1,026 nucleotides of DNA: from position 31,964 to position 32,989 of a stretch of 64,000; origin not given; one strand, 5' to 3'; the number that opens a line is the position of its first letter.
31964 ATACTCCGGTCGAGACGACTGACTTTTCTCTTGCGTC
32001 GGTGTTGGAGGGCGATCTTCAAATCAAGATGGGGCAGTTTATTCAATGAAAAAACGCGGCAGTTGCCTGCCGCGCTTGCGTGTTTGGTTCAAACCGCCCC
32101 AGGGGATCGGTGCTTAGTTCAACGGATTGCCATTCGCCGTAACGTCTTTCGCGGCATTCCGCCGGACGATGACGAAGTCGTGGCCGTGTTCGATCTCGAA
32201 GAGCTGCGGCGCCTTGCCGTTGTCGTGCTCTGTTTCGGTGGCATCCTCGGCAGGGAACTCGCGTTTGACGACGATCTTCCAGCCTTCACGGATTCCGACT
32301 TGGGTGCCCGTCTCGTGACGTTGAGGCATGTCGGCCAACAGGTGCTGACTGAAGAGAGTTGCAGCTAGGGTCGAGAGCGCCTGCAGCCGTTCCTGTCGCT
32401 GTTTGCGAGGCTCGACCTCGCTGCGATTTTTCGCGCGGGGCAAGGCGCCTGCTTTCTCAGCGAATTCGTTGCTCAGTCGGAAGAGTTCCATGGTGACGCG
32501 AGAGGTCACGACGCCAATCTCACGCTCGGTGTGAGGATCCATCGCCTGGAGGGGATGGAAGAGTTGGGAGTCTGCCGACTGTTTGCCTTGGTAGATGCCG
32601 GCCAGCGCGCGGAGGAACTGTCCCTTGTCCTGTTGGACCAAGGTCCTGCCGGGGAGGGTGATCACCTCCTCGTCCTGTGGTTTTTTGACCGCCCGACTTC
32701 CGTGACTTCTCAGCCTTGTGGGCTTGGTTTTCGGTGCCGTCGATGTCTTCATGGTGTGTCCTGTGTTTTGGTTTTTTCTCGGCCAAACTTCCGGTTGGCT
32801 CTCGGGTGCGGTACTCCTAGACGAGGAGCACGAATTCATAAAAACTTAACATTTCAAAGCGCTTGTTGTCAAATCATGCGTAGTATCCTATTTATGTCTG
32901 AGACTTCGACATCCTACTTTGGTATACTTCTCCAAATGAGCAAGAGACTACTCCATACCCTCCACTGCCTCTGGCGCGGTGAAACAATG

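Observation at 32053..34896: GC-rich island with two diverged paralogs (one 5'-truncated) and duplicated terminator hairpins, flanking a SAM-MTase and a secreted protein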

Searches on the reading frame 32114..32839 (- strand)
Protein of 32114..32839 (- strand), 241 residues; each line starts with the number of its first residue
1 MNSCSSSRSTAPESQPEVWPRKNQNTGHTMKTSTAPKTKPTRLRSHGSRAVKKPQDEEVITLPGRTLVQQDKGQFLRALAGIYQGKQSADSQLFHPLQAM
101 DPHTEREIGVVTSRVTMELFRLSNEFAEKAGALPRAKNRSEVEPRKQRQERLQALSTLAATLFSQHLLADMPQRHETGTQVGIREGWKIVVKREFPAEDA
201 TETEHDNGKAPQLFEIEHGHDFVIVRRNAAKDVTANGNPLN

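Call 7: search_protein_families(library=pfam, proteins=[window:32114-32839:-], max_evalue=0.1)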
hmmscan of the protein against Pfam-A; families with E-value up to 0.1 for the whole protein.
window:32114-32839:- (241 aa): 0 families

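Call 8: find_homologous_proteins(query=window:32114-32839:-, max_evalue=0.001)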
Query window:32114-32839:- (241 aa): 1 proteins with E <= 0.001 among 873 candidates.
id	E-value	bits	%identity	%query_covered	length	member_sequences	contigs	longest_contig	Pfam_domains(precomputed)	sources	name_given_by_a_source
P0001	5.3e-134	463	100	88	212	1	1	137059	-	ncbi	-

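Call 10: find_encoding_contigs(protein=P0001, flank=10000, max_places=5)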
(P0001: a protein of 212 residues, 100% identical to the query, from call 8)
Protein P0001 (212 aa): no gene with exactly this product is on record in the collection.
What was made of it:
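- Tried and rejected: Exact-sequence look-up of A (P0001) in the public assemblies found no contig carrying it (call 10).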

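Call 12: search_protein_families(library=ncbifam, proteins=[window:32114-32839:-], max_evalue=0.1)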
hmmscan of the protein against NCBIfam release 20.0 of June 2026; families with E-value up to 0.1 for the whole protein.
window:32114-32839:- (241 aa): 0 families

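Call 18: search_protein_families(library=phrogs, proteins=[window:32114-32839:-], max_evalue=0.1)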
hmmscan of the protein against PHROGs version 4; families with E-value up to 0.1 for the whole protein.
window:32114-32839:- (241 aa): 0 families

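Call 19: search_protein_families(library=padloc, proteins=[window:32114-32839:-], max_evalue=0.1)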
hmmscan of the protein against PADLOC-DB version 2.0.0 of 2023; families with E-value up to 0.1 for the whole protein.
window:32114-32839:- (241 aa): 0 families

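Call 20: search_solved_structures(query=A1, max_evalue=10)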
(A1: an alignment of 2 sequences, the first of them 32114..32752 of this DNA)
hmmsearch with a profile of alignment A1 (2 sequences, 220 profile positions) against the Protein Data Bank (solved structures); distinct sequences matched with E-value up to 10: 2.
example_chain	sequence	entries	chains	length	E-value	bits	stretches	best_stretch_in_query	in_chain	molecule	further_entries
7l20_w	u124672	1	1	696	0.89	12.1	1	113-190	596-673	Ribosome-releasing factor 2, mitochondrial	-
7nsh_BC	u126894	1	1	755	0.96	12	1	113-190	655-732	Ribosome-releasing factor 2, mitochondrial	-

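Call 22: search_protein_representatives(alignment_id=A1)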
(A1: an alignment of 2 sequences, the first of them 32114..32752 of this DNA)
Query: 2 sequences, 220 profile positions. Proteins with E-value up to 0.001 (for the whole library): 62; up to 1e-10: 15; up to 1e-30: 4. The best 62 are listed.
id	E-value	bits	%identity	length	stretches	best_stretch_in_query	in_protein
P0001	5.9e-120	414.9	-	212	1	1-216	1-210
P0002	3.5e-77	275.0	-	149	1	64-220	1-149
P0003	1.0e-38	149.2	-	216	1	39-190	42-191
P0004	1.5e-35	138.9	-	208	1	41-169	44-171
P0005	8.4e-24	100.5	-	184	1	46-166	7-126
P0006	2.9e-18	82.4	-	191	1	44-168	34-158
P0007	2.1e-17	79.5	-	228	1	33-174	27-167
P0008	1.7e-15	73.3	-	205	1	45-181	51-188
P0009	9.6e-14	67.6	-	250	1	44-176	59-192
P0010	2.0e-13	66.6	-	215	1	38-168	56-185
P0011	1.2e-12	64.0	-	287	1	45-168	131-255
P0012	2.5e-12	63.0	-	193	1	19-167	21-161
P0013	9.0e-12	61.1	-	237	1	43-176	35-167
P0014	4.3e-11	58.9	-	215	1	46-167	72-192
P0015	1.0e-10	57.7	-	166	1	43-165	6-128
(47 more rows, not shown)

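Call 26: search_protein_families(library=pfam, alignment_id=A2, max_evalue=0.01)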
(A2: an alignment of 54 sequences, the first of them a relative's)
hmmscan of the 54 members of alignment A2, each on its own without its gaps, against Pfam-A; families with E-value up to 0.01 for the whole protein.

A. member 1, P0001 (212 aa): 0 families

B. families by the number of members that match (of 54 scanned): 3 families
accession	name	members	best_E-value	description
PF06150.17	ChaB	1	0.0012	ChaB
PF20020.4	DUF6431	1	0.0047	Domain of unknown function (DUF6431)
PF22932.2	Ubiq_DUF_assoc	1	0.0085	DUF569 associated ubiquitin-like domain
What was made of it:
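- Closest known: Lineage-restricted uncharacterised protein families. Same: No Pfam, NCBIfam or PHROG model matches (calls 7, 12, 18, 26).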

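Call 27: search_solved_structures(query=A2, max_evalue=10)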
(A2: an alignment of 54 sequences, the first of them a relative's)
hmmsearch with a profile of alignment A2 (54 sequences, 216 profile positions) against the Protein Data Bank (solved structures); distinct sequences matched with E-value up to 10: 0.
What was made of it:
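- Tried and rejected: PDB sequence searches gave nothing significant (calls 20, 27).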

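Call 28: find_encoding_contigs(protein=P0004, flank=10000, max_places=4)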
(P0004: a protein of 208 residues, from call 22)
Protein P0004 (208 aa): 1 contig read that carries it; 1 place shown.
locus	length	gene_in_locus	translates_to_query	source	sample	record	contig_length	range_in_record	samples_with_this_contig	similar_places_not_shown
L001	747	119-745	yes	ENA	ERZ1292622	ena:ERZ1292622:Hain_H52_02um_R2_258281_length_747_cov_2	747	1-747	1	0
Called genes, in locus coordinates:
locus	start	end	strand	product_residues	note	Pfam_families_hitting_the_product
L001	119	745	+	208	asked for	?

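Call 29: find_encoding_contigs(protein=P0003, flank=10000, max_places=4)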
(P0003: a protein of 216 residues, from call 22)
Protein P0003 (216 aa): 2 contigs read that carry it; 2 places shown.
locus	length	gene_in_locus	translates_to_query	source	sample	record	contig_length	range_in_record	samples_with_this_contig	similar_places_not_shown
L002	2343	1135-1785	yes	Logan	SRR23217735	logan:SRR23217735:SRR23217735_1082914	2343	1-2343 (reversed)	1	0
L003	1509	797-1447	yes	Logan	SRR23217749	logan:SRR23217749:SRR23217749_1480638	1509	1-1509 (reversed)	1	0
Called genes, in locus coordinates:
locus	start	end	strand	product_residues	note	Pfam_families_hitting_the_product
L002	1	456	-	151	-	?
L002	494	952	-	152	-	PF07963:N_methyl (weak)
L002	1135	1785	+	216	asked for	-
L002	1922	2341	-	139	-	?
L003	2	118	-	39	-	?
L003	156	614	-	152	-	PF07963:N_methyl (weak)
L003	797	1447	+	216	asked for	-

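Call 32: predict_structure(alignment_id=A2)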
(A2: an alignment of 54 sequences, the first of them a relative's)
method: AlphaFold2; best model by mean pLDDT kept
length: 212 residues; sequences in the alignment: 54
mean_pLDDT: 79.1   pTM: 0.68
mean pLDDT of the five models: 79.1, 78.5, 78.1, 78.2, 78.0
residues with pLDDT >= 90: 110; 70-90: 28; 50-70: 50; < 50: 24
segments of 3 or more residues with pLDDT < 50: 177-190, 199-204
pLDDT, mean of each block of 10 residues (from residue 1): 64 63 68 66 96 98 96 94 97 96 96 95 95 93 76 94 79 51 42 56 50 56
secondary structure, 60 per line:
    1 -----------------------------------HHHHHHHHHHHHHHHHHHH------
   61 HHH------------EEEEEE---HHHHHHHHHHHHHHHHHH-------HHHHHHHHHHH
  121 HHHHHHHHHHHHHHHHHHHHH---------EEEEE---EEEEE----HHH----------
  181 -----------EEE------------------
elements in order: H36-54 E76-81 H85-102 H110-141 E151-155 E159-163 E192-194
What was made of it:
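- On Winged-helix DNA-binding fold (considered for the family domain): The order of elements, alpha-beta-alpha-alpha-beta-beta, resembles the winged-helix order (call 32).
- AF2 model: core pLDDT >93 (call 32).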

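Call 35: find_related_loci(query=A4, collection=genome_contigs, flank=10000)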
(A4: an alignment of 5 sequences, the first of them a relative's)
Query A4 (212 aa) in genome_contigs; peptide patterns used: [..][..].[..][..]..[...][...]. (x = any residue, [..] = any of these).
60 stretches matched a pattern, but none encodes a relative of the query by tblastn (E <= 1e-3).
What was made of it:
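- Tried and rejected: The first scan, with the family pattern, found no relative (call 35).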

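Call 38: find_encoding_contigs(protein=P0002, flank=10000, max_places=4)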
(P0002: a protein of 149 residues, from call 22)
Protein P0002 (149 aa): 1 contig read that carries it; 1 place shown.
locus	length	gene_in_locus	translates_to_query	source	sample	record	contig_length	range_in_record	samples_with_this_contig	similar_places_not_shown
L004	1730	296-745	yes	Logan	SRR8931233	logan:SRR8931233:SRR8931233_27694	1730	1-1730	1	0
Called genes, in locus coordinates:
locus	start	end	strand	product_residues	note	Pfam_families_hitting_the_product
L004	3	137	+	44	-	?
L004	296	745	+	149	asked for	-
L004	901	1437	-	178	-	-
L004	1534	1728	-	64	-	?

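Call 41: find_encoding_contigs(protein=P0005, flank=8000, max_places=3)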
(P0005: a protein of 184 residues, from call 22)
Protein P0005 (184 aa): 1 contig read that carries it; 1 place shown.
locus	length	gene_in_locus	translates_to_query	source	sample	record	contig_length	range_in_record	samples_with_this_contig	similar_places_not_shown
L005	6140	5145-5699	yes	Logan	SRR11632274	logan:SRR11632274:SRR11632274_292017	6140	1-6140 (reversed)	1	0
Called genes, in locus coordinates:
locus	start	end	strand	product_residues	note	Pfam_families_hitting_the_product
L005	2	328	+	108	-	?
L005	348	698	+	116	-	-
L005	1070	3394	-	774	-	PF08309:LVIVD (faint)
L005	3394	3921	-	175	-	-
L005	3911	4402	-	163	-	PF07963:N_methyl (weak)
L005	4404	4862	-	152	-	PF07963:N_methyl (weak)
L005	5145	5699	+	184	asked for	-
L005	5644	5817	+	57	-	-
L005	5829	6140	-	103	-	?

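Call 42: find_encoding_contigs(protein=P0007, flank=8000, max_places=3)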
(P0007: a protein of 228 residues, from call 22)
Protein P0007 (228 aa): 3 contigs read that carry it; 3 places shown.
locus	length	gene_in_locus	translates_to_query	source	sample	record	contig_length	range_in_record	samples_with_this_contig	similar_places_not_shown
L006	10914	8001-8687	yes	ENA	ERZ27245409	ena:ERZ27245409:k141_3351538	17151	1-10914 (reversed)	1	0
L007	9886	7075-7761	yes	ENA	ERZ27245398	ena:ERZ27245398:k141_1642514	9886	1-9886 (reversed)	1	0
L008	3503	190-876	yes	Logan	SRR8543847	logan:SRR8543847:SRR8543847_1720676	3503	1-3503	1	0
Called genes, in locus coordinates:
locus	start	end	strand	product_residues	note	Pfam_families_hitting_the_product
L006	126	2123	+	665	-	PF03030:H_PPase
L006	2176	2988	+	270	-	-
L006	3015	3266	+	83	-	-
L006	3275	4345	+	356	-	PF05697:Trigger_N, PF05698:Trigger_C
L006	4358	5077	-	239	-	PF20260:PUA_4 (weak), PF04452:Methyltrans_RNA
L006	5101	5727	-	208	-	PF00574:CLP_protease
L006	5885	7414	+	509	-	PF12072:RNase_Y_N, PF00013:KH_1 (weak), PF08668:HDOD (faint), PF01966:HD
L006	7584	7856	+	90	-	PF00216:Bac_DNA_binding, PF18291:HU-HIG (weak)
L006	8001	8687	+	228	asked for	-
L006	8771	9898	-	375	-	PF13433:Peripla_BP_5, PF13458:Peripla_BP_6, PF01094:ANF_receptor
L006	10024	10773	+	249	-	PF01978:TrmB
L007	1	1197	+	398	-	?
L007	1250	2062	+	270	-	-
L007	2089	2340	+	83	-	-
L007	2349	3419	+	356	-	PF05697:Trigger_N, PF05698:Trigger_C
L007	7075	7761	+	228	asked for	-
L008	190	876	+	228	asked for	-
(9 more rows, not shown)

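Call 49: find_related_loci(query=A4, collection=metagenome_contigs, flank=10000)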
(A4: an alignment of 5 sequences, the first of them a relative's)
Query A4 (212 aa) in metagenome_contigs; peptide patterns used: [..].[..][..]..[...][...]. (x = any residue, [..] = any of these).
289 stretches matched a pattern; 2 encode a relative of the query (tblastn E <= 1e-3); 2 distinct loci.
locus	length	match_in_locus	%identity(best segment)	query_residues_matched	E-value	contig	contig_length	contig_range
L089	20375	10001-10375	38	40-165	5e-22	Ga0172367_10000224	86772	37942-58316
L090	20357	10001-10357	35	46-165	3e-16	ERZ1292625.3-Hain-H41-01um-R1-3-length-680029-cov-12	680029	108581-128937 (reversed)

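Call 69: find_encoding_contigs(protein=P0009, flank=8000, max_places=2)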
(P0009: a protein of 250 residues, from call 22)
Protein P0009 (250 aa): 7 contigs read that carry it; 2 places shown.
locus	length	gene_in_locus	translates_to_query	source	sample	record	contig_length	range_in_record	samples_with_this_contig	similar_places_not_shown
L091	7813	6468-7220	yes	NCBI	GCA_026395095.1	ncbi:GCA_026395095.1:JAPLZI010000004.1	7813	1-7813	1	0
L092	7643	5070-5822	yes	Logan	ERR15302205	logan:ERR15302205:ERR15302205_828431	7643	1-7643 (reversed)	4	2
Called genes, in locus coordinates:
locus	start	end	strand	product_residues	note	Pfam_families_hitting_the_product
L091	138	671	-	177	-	-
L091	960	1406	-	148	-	-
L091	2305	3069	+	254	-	PF01978:TrmB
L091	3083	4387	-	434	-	PF00583:Acetyltransf_1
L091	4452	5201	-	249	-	PF01978:TrmB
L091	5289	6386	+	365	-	PF13458:Peripla_BP_6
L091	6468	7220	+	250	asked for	-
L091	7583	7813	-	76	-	?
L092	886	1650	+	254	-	PF01978:TrmB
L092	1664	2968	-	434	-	PF00583:Acetyltransf_1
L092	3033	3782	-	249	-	PF01978:TrmB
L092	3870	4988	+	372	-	PF13458:Peripla_BP_6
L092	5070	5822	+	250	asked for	-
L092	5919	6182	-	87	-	PF05015:HigB-like_toxin (faint)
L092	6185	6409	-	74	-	-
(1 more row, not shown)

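Call 70: find_encoding_contigs(protein=P0006, flank=8000, max_places=2)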
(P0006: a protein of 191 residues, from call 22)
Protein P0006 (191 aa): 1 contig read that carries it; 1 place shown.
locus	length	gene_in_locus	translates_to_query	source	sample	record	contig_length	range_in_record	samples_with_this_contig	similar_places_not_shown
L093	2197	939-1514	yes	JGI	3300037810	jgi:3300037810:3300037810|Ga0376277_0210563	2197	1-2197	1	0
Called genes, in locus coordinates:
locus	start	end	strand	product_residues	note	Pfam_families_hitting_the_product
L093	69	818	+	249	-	PF01978:TrmB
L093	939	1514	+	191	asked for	-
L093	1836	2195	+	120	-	?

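Call 72: fold_search(model_id=the predicted structure, library=pdb)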
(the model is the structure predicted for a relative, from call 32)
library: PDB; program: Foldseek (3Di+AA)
matches with E <= 10: 135; with E <= 0.001: 0
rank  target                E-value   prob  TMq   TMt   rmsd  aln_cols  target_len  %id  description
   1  8zef_A                1.1e-01  0.54  0.24  0.07  13.8       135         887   12  Crystal structure of Staphylococcus aureus DinG protein in complex with ssDNA and Ca2+ (released 2025-05-21)
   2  4hyt_A                7.6e-01  0.04  0.14  0.04  22.4       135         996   11  Na,K-ATPase in the E2P state with bound ouabain and Mg2+ in the cation-binding site (released 2013-06-26)
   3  5y0b_A                1.1e+00  0.06  0.15  0.04  17.3       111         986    9  PIG GASTRIC H+,K+ - ATPASE IN COMPLEX with BYK99 (released 2017-08-09)
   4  8p1p_B                1.1e+00  0.03  0.12  0.07  19.2       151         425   11  USP28 in complex with AZ1 (released 2024-05-22)
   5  9d5n_CC               1.2e+00  0.11  0.19  0.17  29.4       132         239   14  48-nm doublet microtubule from Trichomonas vaginalis strain G3 (released 2025-05-14)
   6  7wyu_A                1.2e+00  0.06  0.15  0.04  23.6       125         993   11  Cryo-EM structure of Na+,K+-ATPase in the E2P state formed by ATP (released 2022-04-27)
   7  7zdz_B                1.3e+00  0.04  0.15  0.11  30.7       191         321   12  Cryo-EM structure of the human inward-rectifier potassium 2.1 channel (Kir2.1) (released 2022-09-28)
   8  5aqs_D                1.4e+00  0.20  0.22  0.37   8.1       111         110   15  Fragment-based screening of HSP70 sheds light on the functional role of ATP-binding site residues (released 2016-10-05)
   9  8ave_A                1.6e+00  0.06  0.14  0.18  10.7       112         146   14  Human leptin in complex with the human LEP-R ectodomain fused to a C-terminal trimeric isoleucine GCN4 zipper (2:2 mod (released 2023-04-05)
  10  1hx1_B                1.9e+00  0.13  0.19  0.31   7.7       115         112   15  CRYSTAL STRUCTURE OF A BAG DOMAIN IN COMPLEX WITH THE HSC70 ATPASE DOMAIN (released 2001-03-07)
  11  8uu5_g                1.9e+00  0.03  0.13  0.17  17.9       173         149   13  Cryo-EM structure of the Listeria innocua 70S ribosome (head-swiveled) in complex with pe/E-tRNA (structure I-B) (released 2024-02-28)
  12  4xe5_A                1.9e+00  0.03  0.14  0.04  22.3       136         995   12  Crystal structure of the Na,K-ATPase from bovine (released 2016-03-09)
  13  5aqt_B                2.1e+00  0.16  0.24  0.40   9.4       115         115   15  Fragment-based screening of HSP70 sheds light on the functional role of ATP-binding site residues (released 2016-10-05)
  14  3sya                  2.1e+00  0.04  0.19  0.13  27.9       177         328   12  Crystal structure of the G protein-gated inward rectifier K+ channel GIRK2 (Kir3.2) in complex with sodium and PIP2 (released 2011-10-12)
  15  8t3r_A                2.3e+00  0.06  0.18  0.10  13.3       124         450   12  Cryo-EM Analysis of AE1 Structure in 100 mM NaCl Buffer: Form1 (released 2024-05-22)
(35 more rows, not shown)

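Call 98: fold_search(model_id=the predicted structure, library=viral)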
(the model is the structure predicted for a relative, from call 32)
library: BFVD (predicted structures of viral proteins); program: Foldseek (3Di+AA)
matches with E <= 10: 312; with E <= 0.001: 0
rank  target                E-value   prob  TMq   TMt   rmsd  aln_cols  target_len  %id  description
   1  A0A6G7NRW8            7.0e-02  0.16  0.16  0.04  25.6       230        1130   10  Proline-alanine-rich protein [Scaphoideus titanus toti-like virus 1]
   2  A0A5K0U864            1.0e-01  0.15  0.18  0.07  23.8       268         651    9  Uncharacterized protein [Yasminevirus sp. GU-2018]
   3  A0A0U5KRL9            1.3e-01  0.28  0.21  0.31  20.1       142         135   13  (no name in the UniProt tables at hand)
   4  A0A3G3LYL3            2.7e-01  0.23  0.24  0.06  20.6       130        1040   12  Uncharacterized protein [Brevibacterium phage Cantare]
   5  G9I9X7                2.7e-01  0.13  0.16  0.21  14.4       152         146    9  (no name in the UniProt tables at hand)
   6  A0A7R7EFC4            3.2e-01  0.11  0.14  0.19  11.2       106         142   13  (no name in the UniProt tables at hand)
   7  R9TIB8                4.1e-01  0.25  0.25  0.40   6.9       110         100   12  Uncharacterized protein [Vibrio phage nt-1]
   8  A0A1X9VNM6            5.5e-01  0.15  0.16  0.27  17.0       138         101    6  Putative endochitinase 1 (Fragment) [Mimivirus AB-566-O17]
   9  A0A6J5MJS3            6.7e-01  0.30  0.25  0.12  13.4       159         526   13  Uncharacterized protein [uncultured Caudovirales phage]
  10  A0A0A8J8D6            6.7e-01  0.06  0.13  0.14  11.8       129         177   12  Uncharacterized protein [Ralstonia phage RSL2]
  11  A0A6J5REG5            7.5e-01  0.35  0.21  0.50   4.4        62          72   21  Uncharacterized protein [uncultured Caudovirales phage]
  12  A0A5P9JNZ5            8.5e-01  0.11  0.18  0.20  16.2       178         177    9  Small capsid protein [Psittacid alphaherpesvirus 5]
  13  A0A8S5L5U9            9.0e-01  0.15  0.21  0.11  16.4       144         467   12  Signal recognition particle receptor [MELD virus sp.]
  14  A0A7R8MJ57            9.0e-01  0.14  0.22  0.27  15.9       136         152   15  (no name in the UniProt tables at hand)
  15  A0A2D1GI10            9.6e-01  0.14  0.17  0.28   6.4        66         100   11  (no name in the UniProt tables at hand)
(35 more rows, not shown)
